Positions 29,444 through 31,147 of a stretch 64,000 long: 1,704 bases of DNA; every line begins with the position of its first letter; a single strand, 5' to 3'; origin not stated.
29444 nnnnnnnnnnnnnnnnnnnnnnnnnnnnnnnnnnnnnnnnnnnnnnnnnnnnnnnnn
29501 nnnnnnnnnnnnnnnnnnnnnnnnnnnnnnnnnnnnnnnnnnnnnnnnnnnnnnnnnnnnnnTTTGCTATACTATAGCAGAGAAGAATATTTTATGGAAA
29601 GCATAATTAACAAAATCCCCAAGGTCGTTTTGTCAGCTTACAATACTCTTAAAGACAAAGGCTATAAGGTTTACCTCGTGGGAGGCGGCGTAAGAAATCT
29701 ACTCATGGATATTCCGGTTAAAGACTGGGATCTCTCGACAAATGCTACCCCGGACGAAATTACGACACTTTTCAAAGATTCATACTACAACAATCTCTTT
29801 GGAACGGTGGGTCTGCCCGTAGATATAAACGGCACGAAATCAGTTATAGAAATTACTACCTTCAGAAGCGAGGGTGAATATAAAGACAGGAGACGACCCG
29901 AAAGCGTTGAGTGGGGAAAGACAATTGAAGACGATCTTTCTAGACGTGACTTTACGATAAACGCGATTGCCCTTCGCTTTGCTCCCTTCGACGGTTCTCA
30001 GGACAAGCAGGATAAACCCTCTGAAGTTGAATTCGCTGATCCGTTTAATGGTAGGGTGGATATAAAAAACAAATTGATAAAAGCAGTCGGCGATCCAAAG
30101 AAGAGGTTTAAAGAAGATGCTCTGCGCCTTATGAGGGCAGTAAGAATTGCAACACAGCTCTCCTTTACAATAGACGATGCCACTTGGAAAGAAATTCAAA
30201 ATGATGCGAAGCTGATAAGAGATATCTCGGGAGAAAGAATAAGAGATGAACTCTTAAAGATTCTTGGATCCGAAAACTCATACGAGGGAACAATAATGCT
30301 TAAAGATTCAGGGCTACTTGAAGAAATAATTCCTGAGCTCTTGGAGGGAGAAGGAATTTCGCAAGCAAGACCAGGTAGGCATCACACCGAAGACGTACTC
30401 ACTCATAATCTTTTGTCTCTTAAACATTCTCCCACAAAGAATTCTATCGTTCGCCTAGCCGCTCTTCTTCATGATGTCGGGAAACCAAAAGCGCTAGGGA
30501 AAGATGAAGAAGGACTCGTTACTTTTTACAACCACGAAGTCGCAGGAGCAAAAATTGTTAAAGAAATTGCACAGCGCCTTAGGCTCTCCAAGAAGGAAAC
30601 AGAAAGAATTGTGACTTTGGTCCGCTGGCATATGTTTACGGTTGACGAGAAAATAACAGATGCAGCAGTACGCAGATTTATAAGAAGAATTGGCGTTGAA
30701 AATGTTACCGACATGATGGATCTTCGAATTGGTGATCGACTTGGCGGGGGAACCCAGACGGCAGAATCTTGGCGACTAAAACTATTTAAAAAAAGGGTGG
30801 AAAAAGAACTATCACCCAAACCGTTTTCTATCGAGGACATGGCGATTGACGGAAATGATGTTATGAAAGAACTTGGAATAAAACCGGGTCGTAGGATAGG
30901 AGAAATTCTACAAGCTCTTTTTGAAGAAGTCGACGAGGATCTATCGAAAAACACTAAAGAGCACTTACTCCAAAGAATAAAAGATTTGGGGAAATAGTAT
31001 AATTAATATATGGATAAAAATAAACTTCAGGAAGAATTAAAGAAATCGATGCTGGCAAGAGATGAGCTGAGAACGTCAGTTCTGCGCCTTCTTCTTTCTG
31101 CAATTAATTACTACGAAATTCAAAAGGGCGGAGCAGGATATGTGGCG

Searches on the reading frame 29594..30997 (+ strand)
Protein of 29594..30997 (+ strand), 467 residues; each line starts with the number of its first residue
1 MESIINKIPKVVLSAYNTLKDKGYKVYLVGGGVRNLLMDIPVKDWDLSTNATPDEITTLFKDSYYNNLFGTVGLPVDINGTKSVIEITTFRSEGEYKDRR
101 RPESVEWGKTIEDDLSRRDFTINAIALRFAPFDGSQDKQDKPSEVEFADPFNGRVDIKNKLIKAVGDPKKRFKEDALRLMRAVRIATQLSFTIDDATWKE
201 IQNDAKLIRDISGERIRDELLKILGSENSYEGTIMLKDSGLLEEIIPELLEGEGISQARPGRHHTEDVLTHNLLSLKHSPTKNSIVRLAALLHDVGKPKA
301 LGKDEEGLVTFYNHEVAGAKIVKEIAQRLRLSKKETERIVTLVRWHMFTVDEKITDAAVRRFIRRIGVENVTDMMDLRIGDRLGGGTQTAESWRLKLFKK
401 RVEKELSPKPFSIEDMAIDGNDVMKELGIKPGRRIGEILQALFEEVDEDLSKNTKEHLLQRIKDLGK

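Call 3: search_protein_families(library=pfam, proteins=[window:29594-30997:+], max_evalue=1)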
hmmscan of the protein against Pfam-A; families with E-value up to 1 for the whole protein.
window:29594-30997:+ (467 aa): 9 families
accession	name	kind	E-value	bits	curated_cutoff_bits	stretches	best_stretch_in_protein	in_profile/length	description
PF01743.26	PolyA_pol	-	6.3e-30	104.6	23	1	26-162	1-125/126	Poly A polymerase head domain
PF12627.12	PolyA_pol_RNAbd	-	1.9e-17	63.2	22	1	191-249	2-60/64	Probable RNA and SrmB- binding site of polymerase A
PF01966.28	HD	-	6.7e-11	42.9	22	1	280-353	21-92/116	HD domain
PF13735.12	tRNA_NucTran2_2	-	1.7e-10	41.5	27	1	322-460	24-147/149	tRNA nucleotidyltransferase domain 2 putative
PF24409.1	wHTH-PRTase_assc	-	0.029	14.9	27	1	322-363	14-56/83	wHTH-PRTase associated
PF00216.26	Bac_DNA_binding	-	0.054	14.2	22.4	0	319-341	4-26/90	Bacterial DNA-binding protein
PF08827.16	DUF1805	-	0.093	13.4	29.5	0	423-441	45-63/64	Domain of unknown function (DUF1805)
PF16911.10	PapA_C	-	0.094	12.6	30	1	327-360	8-41/203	Phthiocerol/phthiodiolone dimycocerosyl transferase C-terminus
PF21228.3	RuBisCO_activase_AAA_helical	-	0.15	12.8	27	1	320-373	6-63/96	Ribulose bisphosphate carboxylase/oxygenase activase, AAA, helical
